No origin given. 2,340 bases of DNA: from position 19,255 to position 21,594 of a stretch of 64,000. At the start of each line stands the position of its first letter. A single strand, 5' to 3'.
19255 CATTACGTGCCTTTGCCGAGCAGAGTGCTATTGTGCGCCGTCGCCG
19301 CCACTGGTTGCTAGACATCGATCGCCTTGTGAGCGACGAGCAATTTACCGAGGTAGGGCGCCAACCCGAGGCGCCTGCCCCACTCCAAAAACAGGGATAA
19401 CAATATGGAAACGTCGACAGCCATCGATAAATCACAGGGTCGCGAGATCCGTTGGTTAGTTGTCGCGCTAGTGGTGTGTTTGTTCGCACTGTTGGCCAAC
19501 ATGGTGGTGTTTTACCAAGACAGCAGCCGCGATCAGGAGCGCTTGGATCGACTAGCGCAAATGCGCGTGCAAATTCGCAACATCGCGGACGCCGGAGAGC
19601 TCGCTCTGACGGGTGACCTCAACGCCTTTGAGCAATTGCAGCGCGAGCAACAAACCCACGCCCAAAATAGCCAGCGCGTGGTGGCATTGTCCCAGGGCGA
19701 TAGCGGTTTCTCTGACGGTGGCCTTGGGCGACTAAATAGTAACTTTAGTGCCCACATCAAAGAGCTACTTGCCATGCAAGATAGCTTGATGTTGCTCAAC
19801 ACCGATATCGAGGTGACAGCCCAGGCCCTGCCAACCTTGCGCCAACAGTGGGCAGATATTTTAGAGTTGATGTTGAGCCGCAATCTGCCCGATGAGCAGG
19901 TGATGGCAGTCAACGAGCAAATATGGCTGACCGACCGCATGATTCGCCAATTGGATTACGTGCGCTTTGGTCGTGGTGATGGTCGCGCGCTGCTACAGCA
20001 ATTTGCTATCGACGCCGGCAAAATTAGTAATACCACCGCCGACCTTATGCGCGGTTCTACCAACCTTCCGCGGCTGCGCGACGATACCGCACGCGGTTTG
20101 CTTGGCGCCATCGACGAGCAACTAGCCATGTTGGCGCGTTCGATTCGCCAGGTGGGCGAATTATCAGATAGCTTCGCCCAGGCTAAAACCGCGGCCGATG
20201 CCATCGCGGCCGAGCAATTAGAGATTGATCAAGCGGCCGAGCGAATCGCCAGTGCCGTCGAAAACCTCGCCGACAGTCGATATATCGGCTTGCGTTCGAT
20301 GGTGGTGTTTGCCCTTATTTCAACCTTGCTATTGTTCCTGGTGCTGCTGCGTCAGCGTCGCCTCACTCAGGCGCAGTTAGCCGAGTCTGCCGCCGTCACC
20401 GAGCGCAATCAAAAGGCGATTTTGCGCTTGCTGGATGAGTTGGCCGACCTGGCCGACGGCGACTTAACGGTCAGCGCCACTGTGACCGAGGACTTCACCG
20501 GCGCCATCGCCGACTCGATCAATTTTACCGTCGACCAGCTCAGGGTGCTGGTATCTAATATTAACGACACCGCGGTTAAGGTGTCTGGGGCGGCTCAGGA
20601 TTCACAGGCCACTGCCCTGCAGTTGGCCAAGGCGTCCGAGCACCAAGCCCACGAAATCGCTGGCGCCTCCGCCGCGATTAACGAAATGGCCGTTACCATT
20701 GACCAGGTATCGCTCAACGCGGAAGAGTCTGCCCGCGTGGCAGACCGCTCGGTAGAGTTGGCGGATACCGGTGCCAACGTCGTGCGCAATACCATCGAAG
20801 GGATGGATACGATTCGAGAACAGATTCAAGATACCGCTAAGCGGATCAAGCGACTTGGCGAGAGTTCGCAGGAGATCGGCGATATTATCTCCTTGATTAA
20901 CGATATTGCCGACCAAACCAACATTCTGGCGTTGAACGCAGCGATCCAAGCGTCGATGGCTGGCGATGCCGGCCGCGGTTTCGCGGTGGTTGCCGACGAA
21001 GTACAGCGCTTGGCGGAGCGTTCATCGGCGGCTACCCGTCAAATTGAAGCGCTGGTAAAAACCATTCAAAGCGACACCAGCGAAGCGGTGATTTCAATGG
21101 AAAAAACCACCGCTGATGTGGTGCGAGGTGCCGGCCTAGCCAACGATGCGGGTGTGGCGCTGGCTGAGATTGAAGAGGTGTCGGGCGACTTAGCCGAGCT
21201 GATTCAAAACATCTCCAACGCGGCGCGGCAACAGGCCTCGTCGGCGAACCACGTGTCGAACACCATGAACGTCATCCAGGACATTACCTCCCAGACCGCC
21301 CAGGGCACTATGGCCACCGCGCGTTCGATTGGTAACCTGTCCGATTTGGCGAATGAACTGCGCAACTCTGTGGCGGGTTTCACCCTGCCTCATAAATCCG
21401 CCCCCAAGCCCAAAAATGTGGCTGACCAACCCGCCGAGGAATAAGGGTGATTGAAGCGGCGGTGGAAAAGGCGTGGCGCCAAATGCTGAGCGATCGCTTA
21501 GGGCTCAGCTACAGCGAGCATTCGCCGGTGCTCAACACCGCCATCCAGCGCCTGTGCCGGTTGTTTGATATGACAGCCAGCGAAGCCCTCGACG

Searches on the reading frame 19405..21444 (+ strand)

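Call 11: search_protein_families(library=pfam, proteins=[window:19405-21444:+], max_evalue=0.001)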
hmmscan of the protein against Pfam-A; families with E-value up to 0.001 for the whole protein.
window:19405-21444:+ (679 aa): 1 family
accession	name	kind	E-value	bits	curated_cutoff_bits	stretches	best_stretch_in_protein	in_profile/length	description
PF00015.26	MCPsignal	-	6.7e-43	146.9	34.6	1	445-628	3-172/172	Methyl-accepting chemotaxis protein (MCP) signalling domain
